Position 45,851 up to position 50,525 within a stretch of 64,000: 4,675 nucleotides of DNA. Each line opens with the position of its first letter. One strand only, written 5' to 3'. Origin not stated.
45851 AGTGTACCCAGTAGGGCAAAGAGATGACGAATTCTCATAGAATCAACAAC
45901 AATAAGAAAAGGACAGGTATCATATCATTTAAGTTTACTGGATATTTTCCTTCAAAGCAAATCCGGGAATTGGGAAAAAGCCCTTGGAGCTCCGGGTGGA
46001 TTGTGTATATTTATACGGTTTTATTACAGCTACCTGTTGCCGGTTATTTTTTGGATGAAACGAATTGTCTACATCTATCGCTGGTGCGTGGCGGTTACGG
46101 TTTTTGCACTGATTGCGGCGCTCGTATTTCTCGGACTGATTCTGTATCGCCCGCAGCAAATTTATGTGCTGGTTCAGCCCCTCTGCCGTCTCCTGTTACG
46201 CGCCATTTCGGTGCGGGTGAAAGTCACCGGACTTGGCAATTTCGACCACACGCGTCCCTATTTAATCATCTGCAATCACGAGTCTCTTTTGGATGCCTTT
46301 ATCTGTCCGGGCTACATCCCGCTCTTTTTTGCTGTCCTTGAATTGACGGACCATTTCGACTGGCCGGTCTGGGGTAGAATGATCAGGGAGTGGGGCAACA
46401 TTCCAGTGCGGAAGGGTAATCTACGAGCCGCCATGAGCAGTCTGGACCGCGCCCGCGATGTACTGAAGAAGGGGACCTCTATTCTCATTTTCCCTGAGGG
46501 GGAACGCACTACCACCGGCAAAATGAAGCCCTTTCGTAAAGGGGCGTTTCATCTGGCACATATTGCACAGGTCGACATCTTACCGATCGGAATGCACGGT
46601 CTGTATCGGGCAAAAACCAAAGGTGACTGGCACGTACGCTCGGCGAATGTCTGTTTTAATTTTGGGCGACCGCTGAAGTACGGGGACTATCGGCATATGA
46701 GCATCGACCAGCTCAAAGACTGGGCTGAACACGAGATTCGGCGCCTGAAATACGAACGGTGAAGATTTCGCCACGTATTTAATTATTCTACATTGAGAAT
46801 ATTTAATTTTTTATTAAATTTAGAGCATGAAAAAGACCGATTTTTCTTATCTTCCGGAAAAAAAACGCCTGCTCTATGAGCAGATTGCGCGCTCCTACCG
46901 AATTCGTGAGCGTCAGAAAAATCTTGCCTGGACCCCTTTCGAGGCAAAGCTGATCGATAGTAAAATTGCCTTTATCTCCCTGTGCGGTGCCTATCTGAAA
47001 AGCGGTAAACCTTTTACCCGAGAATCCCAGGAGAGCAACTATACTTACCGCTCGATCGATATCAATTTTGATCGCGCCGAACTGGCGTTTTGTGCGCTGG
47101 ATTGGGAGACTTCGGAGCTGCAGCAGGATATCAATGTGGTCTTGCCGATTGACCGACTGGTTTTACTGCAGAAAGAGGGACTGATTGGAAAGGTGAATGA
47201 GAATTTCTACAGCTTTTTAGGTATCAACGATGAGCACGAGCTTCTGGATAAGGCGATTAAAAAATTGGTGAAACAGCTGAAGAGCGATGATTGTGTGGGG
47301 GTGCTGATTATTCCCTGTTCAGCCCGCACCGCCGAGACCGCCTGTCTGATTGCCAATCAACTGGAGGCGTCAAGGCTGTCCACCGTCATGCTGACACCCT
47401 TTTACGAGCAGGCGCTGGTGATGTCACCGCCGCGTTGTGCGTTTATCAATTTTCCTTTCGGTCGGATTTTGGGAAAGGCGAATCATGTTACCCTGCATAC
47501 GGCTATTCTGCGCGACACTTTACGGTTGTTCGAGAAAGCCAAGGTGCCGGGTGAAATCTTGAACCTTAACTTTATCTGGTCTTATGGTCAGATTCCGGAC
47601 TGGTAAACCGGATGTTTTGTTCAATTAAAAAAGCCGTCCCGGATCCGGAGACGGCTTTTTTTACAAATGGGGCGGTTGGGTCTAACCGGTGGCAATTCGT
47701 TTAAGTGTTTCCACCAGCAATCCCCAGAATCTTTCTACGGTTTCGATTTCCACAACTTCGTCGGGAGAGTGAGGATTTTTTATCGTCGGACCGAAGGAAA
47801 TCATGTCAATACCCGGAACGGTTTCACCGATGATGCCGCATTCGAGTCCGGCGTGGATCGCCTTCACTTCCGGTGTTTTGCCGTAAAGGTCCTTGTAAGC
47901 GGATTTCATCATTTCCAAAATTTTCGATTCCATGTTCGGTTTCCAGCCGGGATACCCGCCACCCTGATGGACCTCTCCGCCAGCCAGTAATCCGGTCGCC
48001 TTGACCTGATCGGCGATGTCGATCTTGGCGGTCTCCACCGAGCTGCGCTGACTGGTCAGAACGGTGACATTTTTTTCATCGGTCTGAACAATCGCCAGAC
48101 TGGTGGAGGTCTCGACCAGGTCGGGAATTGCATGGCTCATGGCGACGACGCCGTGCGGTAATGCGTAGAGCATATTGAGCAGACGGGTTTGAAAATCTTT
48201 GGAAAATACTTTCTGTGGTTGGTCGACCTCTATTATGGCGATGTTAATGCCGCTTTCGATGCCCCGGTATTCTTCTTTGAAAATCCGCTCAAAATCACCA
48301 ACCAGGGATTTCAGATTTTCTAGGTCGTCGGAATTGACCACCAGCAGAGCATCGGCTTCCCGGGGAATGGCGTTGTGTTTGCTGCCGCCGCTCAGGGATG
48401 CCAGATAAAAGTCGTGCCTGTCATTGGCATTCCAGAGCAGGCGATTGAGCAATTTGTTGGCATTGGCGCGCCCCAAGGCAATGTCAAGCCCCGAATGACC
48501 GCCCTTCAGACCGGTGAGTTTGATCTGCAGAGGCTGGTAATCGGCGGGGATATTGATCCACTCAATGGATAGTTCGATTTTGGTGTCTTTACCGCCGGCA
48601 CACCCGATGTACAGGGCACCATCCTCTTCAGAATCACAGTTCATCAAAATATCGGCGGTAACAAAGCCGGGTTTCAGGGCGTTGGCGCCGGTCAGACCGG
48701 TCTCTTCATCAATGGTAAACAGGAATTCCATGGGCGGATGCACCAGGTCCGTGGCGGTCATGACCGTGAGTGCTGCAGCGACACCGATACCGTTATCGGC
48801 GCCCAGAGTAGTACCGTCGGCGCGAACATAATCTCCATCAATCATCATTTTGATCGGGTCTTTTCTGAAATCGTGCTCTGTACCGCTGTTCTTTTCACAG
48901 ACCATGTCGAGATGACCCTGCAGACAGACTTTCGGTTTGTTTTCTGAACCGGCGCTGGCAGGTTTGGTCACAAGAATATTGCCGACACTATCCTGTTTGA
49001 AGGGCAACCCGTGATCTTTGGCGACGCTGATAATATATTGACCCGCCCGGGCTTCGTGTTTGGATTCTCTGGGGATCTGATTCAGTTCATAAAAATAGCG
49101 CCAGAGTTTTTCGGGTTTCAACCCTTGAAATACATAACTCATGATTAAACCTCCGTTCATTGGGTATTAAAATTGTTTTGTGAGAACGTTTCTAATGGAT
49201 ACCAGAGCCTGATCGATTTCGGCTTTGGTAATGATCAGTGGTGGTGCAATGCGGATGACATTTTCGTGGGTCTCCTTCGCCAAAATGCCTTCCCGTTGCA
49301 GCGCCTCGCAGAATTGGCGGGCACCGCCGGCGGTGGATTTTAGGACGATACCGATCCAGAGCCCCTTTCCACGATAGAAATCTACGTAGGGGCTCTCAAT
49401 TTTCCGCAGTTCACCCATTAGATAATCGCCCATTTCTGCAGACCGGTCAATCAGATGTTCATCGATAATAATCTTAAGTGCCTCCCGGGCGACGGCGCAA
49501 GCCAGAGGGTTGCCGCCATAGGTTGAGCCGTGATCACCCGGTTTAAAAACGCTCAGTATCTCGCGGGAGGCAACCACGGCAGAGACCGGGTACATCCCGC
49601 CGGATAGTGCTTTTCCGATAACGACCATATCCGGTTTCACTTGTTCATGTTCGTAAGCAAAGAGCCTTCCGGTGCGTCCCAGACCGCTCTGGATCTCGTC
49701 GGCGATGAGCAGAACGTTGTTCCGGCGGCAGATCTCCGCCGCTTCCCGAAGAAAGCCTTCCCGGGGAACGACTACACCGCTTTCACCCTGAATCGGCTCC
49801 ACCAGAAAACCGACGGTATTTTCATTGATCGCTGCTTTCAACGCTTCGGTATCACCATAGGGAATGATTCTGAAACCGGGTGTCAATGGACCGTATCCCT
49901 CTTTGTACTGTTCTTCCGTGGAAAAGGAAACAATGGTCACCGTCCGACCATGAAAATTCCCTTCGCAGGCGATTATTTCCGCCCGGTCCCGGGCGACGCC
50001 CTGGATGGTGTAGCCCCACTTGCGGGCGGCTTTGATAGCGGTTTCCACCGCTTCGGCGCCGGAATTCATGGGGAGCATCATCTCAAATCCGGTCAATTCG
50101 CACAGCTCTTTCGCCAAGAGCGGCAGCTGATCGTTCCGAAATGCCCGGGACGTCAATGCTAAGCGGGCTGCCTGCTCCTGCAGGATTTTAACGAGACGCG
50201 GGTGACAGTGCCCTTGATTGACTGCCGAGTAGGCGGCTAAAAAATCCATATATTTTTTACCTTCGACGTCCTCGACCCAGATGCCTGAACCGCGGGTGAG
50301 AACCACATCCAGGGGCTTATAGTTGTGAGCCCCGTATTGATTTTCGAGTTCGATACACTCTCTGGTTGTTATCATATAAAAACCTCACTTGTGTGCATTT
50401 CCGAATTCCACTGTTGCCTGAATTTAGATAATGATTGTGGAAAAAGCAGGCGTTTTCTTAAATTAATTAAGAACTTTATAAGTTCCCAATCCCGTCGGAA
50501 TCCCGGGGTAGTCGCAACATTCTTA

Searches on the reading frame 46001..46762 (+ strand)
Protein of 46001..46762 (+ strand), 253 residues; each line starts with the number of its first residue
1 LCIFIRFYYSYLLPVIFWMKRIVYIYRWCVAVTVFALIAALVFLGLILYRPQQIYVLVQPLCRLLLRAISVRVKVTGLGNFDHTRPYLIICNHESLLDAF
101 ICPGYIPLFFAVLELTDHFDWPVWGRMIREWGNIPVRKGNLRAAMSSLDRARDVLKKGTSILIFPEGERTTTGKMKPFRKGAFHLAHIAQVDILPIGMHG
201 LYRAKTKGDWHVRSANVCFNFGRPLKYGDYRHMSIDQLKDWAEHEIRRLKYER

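Call 58: search_protein_families(library=pfam, proteins=[window:46001-46762:+], max_evalue=0.000001)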
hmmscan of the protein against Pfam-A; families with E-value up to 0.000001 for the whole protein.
window:46001-46762:+ (253 aa): 1 family
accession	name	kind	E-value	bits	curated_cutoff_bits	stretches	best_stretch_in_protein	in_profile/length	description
PF01553.26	Acyltransferase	-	3.2e-26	92.1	23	1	72-198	1-131/132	Acyltransferase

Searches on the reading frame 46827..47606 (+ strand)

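Call 58: search_protein_families(library=pfam, proteins=[window:46827-47606:+], max_evalue=0.000001)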
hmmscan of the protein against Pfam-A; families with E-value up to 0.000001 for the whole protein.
window:46827-47606:+ (259 aa): 1 family
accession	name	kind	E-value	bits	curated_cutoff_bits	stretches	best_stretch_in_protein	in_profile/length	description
PF07355.17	GRDB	-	5.2e-07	29.7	22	1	41-161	222-344/347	Glycine/sarcosine/betaine reductase selenoprotein B (GRDB)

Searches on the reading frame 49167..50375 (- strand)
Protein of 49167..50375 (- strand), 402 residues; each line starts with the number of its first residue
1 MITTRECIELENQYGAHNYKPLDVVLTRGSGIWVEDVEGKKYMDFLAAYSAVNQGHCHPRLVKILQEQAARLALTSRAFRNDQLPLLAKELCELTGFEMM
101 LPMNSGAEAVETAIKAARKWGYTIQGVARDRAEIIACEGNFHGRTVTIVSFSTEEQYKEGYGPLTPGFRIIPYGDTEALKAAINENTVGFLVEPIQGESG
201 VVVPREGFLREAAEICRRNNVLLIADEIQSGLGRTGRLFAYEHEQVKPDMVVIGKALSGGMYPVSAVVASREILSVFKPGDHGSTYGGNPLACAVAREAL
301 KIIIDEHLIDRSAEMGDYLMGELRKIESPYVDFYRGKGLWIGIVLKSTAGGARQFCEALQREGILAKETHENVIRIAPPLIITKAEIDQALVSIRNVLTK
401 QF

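Call 58: search_protein_families(library=pfam, proteins=[window:49167-50375:-], max_evalue=0.000001)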
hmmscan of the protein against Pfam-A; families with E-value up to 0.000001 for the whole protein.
window:49167-50375:- (402 aa): 1 family
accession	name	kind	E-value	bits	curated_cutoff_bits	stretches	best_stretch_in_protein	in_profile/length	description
PF00202.27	Aminotran_3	-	3.7e-127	424.8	30.5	1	14-398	1-403/403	Aminotransferase class-III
